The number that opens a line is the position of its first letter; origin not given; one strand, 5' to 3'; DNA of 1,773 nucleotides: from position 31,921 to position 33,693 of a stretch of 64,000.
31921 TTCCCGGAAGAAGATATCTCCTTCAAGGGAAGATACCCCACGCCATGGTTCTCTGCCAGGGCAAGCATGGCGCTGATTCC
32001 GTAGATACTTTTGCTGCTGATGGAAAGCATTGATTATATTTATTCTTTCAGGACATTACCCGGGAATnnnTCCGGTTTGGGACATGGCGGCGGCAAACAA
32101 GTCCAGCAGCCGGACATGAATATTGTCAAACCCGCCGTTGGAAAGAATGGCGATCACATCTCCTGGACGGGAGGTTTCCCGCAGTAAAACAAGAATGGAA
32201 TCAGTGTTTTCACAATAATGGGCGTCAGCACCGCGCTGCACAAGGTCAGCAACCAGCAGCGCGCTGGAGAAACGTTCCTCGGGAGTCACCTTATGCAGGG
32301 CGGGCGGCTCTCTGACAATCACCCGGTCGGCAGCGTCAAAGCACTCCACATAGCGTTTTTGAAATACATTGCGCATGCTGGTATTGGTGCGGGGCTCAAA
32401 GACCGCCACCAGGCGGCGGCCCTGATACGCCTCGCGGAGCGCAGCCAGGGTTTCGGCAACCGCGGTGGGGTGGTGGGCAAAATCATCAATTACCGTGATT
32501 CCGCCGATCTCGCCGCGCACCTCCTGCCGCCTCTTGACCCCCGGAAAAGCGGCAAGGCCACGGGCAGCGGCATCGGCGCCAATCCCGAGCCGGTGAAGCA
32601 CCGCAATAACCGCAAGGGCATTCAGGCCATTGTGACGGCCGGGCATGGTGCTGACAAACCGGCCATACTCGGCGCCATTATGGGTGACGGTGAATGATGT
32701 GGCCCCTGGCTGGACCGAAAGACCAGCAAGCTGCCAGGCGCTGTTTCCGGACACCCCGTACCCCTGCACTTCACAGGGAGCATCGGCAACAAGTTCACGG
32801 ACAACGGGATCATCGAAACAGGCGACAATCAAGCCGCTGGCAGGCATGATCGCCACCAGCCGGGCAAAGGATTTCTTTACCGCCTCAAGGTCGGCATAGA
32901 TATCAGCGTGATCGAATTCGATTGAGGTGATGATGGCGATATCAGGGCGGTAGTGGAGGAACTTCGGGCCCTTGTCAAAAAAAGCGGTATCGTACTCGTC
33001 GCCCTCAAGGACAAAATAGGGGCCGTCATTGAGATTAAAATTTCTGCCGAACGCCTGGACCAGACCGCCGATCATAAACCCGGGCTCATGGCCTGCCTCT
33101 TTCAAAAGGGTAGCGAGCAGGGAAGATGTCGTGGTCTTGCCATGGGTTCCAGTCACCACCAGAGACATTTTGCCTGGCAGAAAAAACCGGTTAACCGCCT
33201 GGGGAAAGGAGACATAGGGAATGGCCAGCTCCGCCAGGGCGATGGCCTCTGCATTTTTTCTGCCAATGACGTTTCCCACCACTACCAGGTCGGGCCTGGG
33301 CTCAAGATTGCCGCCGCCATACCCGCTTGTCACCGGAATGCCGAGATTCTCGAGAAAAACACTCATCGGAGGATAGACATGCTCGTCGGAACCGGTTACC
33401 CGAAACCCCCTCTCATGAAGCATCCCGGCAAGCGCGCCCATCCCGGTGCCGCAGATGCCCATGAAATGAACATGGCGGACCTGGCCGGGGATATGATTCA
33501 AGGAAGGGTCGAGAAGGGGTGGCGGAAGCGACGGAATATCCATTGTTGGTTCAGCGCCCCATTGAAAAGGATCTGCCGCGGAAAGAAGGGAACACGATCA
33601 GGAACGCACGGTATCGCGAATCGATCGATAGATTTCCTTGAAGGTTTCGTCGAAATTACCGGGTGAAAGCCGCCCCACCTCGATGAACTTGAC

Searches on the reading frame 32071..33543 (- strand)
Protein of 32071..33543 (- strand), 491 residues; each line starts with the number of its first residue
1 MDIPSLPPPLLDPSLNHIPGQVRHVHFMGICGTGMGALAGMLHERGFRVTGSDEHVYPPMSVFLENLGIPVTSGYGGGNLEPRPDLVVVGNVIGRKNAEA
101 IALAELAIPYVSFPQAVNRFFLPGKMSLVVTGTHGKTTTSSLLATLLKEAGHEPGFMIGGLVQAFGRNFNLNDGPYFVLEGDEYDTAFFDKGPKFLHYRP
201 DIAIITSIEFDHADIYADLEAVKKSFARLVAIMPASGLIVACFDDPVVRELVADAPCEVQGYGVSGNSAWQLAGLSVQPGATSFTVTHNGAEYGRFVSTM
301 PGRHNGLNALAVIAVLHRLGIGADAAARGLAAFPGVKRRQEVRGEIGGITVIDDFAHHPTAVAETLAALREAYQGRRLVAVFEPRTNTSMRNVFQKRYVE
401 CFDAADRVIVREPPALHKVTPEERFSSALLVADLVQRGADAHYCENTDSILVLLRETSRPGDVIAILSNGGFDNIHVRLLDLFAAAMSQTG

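Call 61: search_protein_families(library=ncbifam, proteins=[window:32071-33543:-], max_evalue=1e-10)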
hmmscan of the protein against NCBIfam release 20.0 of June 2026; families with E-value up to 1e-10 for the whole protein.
window:32071-33543:- (491 aa): 13 families
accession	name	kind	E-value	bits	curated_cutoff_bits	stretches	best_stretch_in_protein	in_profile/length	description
TIGR01081.1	mpl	equivalog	2.8e-123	412.2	388.7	1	24-481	1-445/448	UDP-N-acetylmuramate:L-alanyl-gamma-D-glutamyl-meso-diaminopimelate ligase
TIGR01082.1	murC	equivalog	3.4e-99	332.9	335.1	1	24-474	1-443/449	UDP-N-acetylmuramate--L-alanine ligase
NF011171.0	PRK14573.1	equivalog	1.3e-50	172.1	1015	1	23-481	5-446/809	bifunctional UDP-N-acetylmuramate--L-alanine ligase/D-alanine--D-alanine ligase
NF001124.0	PRK00139.1-2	equivalog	1.1e-24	87.1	476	1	201-382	200-383/500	UDP-N-acetylmuramoyl-L-alanyl-D-glutamate--2,6-diaminopimelate ligase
NF001126.0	PRK00139.1-4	equivalog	5e-24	84.7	373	1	201-382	195-374/486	UDP-N-acetylmuramoyl-L-alanyl-D-glutamate--2,6-diaminopimelate ligase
TIGR01087.1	murD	equivalog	7.5e-24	84.6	211.95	1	24-371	1-340/441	UDP-N-acetylmuramoyl-L-alanine--D-glutamate ligase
NF008896.0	PRK11929.1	equivalog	1.1e-23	83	1023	1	199-382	201-391/965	bifunctional UDP-N-acetylmuramoyl-L-alanyl-D-glutamate--2,6-diaminopimelate ligase MurE/UDP-N-acetylmuramoyl-tripeptide--D-alanyl-D-alanine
NF053645.1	pMurC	equivalog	1.8e-23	83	560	0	282-375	298-391/492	pseudomurein biosynthesis peptide ligase pMurC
TIGR01085.1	murE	subfamily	4.7e-22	78.5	257.3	1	201-382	179-364/472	UDP-N-acetylmuramyl-tripeptide synthetase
TIGR01143.1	murF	subfamily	1.8e-20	73.3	288.6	1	199-375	149-324/418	UDP-N-acetylmuramoyl-tripeptide--D-alanyl-D-alanine ligase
NF053648.1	pMurE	equivalog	1.4e-15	57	600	0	199-376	189-355/464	pseudomurein biosynthesis peptide ligase pMurE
NF001123.0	PRK00139.1-1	equivalog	1.6e-15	56.7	586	0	201-382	198-382/493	UDP-N-acetylmuramoyl-L-alanyl-D-glutamate--2,6-diaminopimelate ligase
NF053646.1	pMurD1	equivalog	8e-11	41.2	610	0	201-392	186-367/465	pseudomurein biosynthesis peptide ligase pMurD1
